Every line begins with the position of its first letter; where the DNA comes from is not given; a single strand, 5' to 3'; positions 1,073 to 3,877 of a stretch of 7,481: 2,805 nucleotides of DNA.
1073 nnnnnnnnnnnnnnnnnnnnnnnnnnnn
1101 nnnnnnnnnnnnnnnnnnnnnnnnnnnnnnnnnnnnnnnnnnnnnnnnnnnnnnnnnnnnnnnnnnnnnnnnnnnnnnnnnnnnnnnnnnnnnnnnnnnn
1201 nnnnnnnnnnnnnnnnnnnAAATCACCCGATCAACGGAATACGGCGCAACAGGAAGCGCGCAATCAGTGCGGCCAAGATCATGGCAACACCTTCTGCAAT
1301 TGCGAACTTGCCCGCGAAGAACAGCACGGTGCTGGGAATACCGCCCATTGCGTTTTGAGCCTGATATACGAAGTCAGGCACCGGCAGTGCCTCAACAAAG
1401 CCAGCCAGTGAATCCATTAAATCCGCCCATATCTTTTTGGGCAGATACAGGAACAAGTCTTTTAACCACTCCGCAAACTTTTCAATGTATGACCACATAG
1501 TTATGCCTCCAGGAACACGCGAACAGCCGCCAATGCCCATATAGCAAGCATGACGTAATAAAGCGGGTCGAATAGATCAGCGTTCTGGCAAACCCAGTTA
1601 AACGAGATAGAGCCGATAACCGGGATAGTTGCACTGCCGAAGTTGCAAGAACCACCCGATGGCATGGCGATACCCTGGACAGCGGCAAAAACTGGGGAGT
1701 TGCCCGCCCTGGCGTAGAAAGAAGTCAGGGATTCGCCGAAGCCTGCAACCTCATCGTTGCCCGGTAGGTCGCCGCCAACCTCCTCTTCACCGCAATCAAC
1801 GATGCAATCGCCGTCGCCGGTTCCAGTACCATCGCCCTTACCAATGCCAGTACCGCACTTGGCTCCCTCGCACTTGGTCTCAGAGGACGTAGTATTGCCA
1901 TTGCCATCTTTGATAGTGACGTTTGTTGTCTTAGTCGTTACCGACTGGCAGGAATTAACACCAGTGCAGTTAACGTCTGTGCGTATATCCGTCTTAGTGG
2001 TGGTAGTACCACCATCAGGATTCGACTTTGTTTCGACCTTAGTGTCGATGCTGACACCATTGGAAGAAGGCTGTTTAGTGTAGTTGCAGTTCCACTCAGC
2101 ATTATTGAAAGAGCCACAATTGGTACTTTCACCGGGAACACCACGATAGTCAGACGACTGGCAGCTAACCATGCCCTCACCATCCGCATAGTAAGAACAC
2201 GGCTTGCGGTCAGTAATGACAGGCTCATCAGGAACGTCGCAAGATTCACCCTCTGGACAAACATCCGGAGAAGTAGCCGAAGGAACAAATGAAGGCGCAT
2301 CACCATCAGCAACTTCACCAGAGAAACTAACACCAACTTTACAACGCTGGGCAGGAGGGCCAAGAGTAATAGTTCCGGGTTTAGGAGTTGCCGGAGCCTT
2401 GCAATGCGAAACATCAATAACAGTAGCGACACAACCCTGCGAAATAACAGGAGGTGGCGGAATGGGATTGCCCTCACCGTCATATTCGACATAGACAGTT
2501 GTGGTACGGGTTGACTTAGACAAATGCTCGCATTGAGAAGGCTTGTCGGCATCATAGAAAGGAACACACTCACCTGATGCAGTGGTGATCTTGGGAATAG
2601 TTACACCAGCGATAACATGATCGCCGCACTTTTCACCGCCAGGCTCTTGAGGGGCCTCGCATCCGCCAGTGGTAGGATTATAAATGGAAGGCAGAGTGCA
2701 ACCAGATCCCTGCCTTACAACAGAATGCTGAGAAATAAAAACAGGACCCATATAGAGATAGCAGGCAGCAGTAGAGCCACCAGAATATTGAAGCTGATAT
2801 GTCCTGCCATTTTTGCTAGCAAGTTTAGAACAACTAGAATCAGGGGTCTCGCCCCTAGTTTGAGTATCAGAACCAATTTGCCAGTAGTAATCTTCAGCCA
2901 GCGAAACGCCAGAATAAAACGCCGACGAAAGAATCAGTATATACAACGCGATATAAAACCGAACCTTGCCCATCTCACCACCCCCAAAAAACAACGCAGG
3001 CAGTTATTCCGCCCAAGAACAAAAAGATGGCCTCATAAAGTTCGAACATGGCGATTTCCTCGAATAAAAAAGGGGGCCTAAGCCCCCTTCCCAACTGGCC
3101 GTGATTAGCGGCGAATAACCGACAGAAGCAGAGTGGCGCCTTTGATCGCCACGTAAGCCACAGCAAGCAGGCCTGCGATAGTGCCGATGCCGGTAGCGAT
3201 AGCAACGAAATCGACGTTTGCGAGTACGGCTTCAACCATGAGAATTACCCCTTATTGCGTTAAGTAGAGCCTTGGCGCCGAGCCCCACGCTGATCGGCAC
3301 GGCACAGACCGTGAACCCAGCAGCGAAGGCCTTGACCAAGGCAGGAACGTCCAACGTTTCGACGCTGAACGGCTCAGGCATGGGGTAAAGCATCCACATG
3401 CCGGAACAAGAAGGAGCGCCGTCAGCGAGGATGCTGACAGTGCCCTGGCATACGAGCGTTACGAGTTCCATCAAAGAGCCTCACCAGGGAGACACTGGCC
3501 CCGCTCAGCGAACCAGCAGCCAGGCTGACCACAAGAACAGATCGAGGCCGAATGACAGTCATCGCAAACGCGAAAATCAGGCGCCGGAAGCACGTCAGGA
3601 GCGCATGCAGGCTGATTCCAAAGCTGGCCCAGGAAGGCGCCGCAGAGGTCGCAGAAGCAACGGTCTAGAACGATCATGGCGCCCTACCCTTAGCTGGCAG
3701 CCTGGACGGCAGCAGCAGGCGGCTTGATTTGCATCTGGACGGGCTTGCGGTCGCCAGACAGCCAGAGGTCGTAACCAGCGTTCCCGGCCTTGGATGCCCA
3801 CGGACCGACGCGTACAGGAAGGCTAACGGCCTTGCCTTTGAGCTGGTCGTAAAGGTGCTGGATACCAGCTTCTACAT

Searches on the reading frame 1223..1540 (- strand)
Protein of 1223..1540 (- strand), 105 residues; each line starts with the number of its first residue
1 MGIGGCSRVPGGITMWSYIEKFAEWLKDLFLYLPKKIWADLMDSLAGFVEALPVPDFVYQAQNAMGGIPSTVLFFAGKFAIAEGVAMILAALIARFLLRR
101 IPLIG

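Call 7: search_protein_families(library=pfam, proteins=[window:1223-1540:-], max_evalue=0.01)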
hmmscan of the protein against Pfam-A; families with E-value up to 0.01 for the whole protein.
window:1223-1540:- (105 aa): 1 family
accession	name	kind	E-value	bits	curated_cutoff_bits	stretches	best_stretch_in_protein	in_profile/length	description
PF10734.14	DUF2523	-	0.0013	19.7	22.1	1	57-98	37-78/80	Protein of unknown function (DUF2523)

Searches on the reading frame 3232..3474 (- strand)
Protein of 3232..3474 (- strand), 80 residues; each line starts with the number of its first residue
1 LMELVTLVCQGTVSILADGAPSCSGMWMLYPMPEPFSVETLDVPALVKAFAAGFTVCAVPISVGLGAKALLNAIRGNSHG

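Call 7: search_protein_families(library=pfam, proteins=[window:3232-3474:-], max_evalue=0.01)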
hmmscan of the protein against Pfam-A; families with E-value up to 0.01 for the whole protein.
window:3232-3474:- (80 aa): 0 families

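Call 48: search_protein_families(library=phrogs, proteins=[window:3232-3474:-], max_evalue=0.01)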
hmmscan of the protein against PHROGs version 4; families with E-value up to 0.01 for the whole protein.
window:3232-3474:- (80 aa): 1 family
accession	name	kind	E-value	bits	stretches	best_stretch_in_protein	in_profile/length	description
phrog_4800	-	unknown function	5.6e-12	46.8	1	7-75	4-69/70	-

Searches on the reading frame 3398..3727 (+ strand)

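Call 81: search_protein_families(library=pfam, proteins=[window:3398-3727:+], max_evalue=0.1)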
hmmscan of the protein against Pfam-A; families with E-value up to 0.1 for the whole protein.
window:3398-3727:+ (109 aa): 1 family
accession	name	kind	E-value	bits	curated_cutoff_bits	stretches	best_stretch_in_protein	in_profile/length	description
PF14009.12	PADRE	-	0.051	14.4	29.6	1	35-99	117-180/184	PADRE domain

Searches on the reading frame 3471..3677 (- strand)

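Call 7: search_protein_families(library=pfam, proteins=[window:3471-3677:-], max_evalue=0.01)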
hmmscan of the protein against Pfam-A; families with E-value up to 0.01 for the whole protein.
window:3471-3677:- (68 aa): 0 families

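Call 48: search_protein_families(library=phrogs, proteins=[window:3471-3677:-], max_evalue=0.01)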
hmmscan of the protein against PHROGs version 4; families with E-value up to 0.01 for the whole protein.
window:3471-3677:- (68 aa): 1 family
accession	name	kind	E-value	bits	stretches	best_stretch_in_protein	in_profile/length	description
phrog_9584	-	unknown function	3.9e-06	27.6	1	4-42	4-46/59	-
